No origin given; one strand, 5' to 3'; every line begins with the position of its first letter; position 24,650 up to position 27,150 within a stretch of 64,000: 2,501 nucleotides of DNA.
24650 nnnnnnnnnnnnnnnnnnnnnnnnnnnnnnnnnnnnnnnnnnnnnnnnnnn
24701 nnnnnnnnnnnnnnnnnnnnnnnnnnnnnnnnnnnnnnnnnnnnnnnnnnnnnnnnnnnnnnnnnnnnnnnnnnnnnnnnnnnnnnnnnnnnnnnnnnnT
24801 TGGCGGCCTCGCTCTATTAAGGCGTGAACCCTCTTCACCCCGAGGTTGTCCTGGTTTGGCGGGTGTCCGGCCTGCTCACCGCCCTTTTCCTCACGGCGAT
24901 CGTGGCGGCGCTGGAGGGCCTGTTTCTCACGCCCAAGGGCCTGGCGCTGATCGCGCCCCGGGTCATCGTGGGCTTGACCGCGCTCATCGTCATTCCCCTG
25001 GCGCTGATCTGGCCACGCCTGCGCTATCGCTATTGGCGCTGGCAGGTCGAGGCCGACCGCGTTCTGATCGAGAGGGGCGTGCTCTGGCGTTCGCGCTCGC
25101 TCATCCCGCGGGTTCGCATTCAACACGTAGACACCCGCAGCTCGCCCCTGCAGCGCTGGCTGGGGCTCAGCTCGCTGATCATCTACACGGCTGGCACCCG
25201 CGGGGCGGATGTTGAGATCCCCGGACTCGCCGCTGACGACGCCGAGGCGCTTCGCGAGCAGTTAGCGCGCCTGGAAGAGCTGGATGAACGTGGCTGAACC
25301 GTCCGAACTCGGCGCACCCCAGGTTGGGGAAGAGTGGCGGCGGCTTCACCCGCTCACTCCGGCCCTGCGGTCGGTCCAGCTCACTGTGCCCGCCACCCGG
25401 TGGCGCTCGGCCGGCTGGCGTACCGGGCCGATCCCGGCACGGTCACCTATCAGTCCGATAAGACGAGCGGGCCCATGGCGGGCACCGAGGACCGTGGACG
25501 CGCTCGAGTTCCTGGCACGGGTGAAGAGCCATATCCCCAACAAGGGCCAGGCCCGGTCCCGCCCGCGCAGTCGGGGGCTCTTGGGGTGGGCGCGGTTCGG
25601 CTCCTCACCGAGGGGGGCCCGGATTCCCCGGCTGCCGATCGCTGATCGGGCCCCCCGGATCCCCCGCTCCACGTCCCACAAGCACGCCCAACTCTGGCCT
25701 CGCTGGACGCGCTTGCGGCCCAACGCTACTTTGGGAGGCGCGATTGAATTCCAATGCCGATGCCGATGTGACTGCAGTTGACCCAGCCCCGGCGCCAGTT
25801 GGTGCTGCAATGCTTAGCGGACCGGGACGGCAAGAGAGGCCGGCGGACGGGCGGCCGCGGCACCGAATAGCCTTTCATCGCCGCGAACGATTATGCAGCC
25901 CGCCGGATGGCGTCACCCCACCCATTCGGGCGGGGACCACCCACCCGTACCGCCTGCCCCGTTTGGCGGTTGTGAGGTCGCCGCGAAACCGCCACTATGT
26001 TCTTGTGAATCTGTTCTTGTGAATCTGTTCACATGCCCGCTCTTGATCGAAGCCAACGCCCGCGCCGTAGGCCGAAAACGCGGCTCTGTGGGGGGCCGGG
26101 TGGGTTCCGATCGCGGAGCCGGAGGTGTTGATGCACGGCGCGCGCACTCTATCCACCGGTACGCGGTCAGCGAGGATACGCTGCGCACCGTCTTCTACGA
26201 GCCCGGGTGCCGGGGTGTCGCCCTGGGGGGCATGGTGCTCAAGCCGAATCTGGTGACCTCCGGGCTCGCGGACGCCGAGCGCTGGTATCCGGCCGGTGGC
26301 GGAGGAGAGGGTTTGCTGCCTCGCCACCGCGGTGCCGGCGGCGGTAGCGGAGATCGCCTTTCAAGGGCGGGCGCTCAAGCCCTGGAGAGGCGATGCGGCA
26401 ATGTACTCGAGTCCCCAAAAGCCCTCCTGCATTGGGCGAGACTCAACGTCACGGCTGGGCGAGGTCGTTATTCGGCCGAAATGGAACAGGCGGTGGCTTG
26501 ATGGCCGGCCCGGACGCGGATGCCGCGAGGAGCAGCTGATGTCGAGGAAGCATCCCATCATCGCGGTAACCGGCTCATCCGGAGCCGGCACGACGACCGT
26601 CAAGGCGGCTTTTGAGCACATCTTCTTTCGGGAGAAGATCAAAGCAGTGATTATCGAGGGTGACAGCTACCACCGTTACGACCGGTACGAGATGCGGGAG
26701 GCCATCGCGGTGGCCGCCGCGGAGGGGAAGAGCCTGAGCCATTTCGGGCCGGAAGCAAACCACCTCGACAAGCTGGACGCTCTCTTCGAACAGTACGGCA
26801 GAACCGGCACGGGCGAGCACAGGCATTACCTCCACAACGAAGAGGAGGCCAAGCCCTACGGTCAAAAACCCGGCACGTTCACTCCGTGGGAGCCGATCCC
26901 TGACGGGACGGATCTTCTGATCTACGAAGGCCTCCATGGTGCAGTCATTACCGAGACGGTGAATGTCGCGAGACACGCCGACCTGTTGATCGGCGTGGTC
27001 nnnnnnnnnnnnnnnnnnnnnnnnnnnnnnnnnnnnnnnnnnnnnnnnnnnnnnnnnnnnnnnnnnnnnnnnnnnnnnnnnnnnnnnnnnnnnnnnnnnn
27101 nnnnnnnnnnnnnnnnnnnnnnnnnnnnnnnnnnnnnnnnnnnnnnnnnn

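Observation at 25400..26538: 1.1-kb non-coding leader upstream of cbbP with a perfect CRP/FNR-type palindrome; no cbbR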

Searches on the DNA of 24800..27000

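Call 27: search_rna_families(source=window, start=24800, end=27000, threshold=evalue, max_evalue=1)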
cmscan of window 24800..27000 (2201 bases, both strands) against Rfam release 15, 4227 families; matches with E-value up to 1: 1.
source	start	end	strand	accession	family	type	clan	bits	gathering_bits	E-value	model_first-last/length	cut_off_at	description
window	25846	25937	+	RF01521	CC1840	Gene; sRNA;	-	27.6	50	0.44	1-95/95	no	caulobacter sRNA CC1840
